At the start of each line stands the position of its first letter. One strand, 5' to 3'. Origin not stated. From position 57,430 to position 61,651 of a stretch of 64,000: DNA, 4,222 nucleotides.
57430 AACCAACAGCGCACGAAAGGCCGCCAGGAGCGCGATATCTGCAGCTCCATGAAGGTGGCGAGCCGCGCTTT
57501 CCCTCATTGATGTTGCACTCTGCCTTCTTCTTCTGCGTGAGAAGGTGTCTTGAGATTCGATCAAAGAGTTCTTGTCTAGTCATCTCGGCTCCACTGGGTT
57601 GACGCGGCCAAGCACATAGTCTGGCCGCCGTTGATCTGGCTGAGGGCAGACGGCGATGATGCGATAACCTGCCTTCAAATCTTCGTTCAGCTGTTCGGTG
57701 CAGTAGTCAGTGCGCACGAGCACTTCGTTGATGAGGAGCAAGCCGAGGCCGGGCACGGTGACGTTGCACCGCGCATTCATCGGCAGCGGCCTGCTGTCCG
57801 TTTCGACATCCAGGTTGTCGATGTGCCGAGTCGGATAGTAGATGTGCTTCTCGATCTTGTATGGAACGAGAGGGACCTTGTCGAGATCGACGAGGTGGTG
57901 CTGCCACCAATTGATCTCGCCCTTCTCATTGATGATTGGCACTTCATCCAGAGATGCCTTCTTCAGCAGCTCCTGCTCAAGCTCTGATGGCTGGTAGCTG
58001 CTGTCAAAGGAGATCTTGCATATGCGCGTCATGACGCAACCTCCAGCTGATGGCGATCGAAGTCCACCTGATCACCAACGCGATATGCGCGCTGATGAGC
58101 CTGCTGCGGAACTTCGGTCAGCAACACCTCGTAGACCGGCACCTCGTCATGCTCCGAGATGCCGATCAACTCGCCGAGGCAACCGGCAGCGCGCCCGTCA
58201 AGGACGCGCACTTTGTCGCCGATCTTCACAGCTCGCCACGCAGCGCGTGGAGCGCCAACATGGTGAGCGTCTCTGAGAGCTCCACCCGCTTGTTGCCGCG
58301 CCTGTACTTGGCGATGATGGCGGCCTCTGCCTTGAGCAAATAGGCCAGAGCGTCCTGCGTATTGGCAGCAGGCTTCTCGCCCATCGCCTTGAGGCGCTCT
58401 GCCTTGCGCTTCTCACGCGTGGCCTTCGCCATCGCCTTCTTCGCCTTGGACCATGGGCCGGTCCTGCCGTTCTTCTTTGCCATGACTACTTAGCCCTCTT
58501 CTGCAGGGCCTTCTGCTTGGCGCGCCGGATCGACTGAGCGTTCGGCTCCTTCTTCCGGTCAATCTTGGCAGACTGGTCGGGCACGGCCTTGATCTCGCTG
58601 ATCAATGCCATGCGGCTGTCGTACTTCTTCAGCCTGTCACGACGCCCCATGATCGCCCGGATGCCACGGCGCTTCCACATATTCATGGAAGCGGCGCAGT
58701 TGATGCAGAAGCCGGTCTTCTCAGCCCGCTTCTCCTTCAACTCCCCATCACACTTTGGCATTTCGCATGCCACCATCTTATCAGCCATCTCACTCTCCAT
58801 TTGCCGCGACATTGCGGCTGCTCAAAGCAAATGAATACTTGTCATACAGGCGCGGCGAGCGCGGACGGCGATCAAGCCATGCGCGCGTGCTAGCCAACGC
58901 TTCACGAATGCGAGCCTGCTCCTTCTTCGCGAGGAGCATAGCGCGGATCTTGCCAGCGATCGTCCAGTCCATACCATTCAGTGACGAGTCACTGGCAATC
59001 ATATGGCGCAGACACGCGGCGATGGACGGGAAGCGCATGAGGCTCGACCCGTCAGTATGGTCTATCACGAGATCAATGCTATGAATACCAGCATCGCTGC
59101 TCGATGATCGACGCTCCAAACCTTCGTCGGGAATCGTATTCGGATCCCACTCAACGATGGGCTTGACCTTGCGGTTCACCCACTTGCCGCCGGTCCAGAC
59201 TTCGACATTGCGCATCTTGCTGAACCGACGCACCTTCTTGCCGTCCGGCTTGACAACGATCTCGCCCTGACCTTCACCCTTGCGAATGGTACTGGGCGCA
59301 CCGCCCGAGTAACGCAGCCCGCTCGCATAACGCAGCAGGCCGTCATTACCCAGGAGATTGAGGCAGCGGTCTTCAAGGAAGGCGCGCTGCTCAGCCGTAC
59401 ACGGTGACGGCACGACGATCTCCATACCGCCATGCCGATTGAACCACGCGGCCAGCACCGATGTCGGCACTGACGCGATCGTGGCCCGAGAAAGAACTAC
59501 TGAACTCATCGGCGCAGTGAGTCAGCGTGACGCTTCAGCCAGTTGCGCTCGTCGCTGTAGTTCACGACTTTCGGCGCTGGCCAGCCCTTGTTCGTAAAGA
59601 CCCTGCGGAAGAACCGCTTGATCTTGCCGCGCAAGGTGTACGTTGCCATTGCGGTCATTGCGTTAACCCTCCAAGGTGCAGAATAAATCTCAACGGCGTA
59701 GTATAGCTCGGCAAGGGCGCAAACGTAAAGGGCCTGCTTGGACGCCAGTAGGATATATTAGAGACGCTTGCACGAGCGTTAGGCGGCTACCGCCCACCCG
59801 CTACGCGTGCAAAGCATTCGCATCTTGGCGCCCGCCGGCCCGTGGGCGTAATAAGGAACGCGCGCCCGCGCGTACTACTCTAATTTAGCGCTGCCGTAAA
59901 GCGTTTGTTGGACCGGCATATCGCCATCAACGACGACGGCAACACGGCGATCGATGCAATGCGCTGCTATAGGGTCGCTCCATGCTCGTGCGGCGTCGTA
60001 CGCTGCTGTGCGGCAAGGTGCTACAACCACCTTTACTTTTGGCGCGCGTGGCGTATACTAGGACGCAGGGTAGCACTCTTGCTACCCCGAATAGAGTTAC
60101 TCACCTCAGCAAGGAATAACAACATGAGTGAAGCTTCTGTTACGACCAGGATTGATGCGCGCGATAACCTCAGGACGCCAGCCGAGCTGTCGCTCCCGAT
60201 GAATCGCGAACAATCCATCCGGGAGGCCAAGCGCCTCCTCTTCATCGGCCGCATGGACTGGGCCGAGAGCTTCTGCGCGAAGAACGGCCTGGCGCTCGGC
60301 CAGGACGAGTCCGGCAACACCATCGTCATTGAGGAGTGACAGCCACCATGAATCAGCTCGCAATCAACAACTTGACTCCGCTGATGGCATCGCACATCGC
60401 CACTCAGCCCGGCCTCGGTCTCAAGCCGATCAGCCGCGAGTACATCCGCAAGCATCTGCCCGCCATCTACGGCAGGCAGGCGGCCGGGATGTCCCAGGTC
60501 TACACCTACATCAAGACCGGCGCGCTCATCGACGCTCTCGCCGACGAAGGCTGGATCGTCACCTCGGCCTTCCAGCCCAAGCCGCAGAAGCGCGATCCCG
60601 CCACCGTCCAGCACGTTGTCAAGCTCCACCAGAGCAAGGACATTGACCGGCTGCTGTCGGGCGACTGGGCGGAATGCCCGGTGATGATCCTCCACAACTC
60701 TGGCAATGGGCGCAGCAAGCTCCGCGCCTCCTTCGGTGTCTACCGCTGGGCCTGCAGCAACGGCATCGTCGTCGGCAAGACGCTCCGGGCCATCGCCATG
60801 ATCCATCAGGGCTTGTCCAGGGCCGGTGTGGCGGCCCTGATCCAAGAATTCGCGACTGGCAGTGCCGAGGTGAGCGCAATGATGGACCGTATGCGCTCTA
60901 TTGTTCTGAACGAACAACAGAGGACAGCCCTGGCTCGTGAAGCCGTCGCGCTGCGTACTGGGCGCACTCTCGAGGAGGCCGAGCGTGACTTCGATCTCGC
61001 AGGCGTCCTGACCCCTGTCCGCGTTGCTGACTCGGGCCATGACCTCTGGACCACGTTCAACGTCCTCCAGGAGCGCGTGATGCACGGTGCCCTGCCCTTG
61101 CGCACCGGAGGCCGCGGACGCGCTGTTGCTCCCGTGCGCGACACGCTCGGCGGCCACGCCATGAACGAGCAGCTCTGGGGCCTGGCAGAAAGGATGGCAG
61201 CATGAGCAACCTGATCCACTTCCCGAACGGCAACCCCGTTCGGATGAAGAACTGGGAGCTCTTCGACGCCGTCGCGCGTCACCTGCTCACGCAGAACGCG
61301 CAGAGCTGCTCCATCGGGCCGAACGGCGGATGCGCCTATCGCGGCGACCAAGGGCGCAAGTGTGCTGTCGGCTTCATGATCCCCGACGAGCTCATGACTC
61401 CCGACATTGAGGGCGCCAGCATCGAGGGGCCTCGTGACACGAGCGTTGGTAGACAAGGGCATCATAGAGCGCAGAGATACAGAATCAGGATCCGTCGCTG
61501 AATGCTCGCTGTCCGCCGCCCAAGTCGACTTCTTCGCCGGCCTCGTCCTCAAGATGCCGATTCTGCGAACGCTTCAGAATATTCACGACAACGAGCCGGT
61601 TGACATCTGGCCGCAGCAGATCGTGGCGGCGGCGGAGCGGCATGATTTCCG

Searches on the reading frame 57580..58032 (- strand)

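Call 40: search_protein_families(library=pfam, max_evalue=0.01, proteins=[window:57580-58032:-])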
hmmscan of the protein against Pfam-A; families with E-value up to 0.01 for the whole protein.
window:57580-58032:- (150 aa): 0 families

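Call 80: search_protein_families(library=phrogs, max_evalue=0.001, proteins=[window:57580-58032:-])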
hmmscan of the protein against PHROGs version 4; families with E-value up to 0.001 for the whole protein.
window:57580-58032:- (150 aa): 2 families
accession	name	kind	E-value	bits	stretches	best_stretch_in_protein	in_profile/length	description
phrog_8380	-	unknown function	2e-24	87.6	1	85-145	140-200/212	-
phrog_4796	-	unknown function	9.4e-17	62.5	1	85-149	140-203/214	-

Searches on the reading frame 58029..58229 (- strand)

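Call 40: search_protein_families(library=pfam, max_evalue=0.01, proteins=[window:58029-58229:-])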
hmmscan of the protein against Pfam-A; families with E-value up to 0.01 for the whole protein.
window:58029-58229:- (66 aa): 2 families
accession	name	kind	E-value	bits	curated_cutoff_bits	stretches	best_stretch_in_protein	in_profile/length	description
PF23287.1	KOW7_SPT5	-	0.00029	21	27.1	1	4-30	6-32/52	Transcription elongation factor SPT5, seventh KOW domain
PF20260.4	PUA_4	-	0.0057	17.2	23.9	0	1-27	15-41/48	RNA methyltransferase PUA domain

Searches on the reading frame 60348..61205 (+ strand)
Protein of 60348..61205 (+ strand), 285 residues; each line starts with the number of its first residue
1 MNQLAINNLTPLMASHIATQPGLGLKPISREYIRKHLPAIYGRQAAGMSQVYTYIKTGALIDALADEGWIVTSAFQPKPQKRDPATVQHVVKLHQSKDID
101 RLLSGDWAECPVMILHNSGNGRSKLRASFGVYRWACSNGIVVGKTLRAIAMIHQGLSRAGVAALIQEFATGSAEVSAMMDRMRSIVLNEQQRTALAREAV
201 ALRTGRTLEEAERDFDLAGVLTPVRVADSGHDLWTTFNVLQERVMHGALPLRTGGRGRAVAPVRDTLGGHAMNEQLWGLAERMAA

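Call 41: search_protein_families(library=pfam, max_evalue=0.01, proteins=[window:60348-61205:+])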
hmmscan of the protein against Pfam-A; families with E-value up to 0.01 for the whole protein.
window:60348-61205:+ (285 aa): 1 family
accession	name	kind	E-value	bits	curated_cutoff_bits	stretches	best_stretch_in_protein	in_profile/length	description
PF06067.16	DUF932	-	1.4e-19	71.2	23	1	49-263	6-212/227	Domain of unknown function (DUF932)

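Call 56: find_homologous_proteins(query=window:60348-61205:+, max_evalue=1e-40)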
Query window:60348-61205:+ (285 aa): 3 proteins with E <= 1e-40 among 7506 candidates.
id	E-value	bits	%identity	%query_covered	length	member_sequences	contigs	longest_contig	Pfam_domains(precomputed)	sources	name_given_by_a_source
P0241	2.9e-185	632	100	100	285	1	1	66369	PF06067.17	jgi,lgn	jgi:hypothetical protein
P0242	1.3e-132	460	76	94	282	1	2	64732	PF06067.17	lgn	-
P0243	7.4e-128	444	76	91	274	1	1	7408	PF06067.17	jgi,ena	-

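Call 58: find_encoding_contigs(protein=P0242, flank=10000, max_places=2)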
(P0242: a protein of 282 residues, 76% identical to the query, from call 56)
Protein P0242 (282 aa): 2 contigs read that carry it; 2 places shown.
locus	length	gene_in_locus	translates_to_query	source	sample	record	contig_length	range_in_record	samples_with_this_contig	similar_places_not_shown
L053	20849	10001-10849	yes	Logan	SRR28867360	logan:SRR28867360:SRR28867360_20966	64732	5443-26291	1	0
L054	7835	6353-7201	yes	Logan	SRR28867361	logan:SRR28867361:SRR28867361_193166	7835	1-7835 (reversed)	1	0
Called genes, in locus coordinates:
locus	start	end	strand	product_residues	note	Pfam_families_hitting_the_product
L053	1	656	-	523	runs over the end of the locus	PF19263:DUF5906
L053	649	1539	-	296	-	PF16793:RepB_primase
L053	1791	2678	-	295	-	PF23977:Pam3_Gp34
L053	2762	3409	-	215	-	PF23984:DUF7307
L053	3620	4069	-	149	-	-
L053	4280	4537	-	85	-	-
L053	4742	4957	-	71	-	-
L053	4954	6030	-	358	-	PF25856:MPN635_N (weak)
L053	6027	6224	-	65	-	-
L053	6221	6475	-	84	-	-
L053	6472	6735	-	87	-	-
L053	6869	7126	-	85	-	-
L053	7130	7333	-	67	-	-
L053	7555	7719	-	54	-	-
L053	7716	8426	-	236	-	-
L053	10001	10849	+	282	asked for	PF06067:DUF932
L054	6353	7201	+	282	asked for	PF06067:DUF932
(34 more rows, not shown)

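Call 59: find_encoding_contigs(protein=P0243, flank=10000, max_places=2)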
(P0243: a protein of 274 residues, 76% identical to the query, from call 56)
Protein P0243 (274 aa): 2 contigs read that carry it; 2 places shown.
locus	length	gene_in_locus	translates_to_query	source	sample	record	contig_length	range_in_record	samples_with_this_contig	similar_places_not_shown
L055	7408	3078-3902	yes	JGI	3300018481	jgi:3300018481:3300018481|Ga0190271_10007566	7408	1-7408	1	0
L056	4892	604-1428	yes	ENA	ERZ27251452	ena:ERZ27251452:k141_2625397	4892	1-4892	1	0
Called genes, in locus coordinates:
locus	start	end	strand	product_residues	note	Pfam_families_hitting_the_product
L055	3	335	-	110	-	PF00583:Acetyltransf_1 (weak), PF13508:Acetyltransf_7 (weak)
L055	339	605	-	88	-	-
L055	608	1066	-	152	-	-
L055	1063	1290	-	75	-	-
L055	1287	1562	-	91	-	-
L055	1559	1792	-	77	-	-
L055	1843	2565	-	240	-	-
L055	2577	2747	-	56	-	-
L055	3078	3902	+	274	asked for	PF06067:DUF932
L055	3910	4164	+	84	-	-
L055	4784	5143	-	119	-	-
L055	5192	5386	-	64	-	-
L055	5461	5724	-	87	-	-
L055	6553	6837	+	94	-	-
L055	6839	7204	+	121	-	-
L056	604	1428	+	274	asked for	PF06067:DUF932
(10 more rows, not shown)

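Call 70: find_encoding_contigs(protein=P0241, flank=10000, max_places=3)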
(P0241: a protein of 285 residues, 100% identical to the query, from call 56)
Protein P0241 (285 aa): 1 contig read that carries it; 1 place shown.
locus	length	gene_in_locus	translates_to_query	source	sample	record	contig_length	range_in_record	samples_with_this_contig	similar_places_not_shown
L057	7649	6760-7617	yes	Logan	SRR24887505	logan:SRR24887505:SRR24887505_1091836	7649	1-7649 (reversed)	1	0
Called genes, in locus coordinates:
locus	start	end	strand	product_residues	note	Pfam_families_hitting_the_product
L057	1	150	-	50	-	?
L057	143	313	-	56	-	-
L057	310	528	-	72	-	-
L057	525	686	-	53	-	-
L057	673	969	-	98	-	-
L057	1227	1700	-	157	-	-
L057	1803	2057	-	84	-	-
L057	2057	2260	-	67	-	-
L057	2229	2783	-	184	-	-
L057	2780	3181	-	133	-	-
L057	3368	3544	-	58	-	-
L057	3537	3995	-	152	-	-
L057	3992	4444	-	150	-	-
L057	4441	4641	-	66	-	-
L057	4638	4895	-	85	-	-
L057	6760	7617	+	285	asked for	PF06067:DUF932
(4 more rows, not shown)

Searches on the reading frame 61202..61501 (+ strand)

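Call 41: search_protein_families(library=pfam, max_evalue=0.01, proteins=[window:61202-61501:+])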
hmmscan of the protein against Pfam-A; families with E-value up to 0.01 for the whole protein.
window:61202-61501:+ (99 aa): 0 families

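Call 80: search_protein_families(library=phrogs, max_evalue=0.001, proteins=[window:61202-61501:+])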
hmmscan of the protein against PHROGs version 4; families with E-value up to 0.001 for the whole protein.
window:61202-61501:+ (99 aa): 1 family
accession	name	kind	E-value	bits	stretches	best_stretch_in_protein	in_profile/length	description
phrog_17693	-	unknown function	1.6e-16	61.5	1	13-73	10-73/259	-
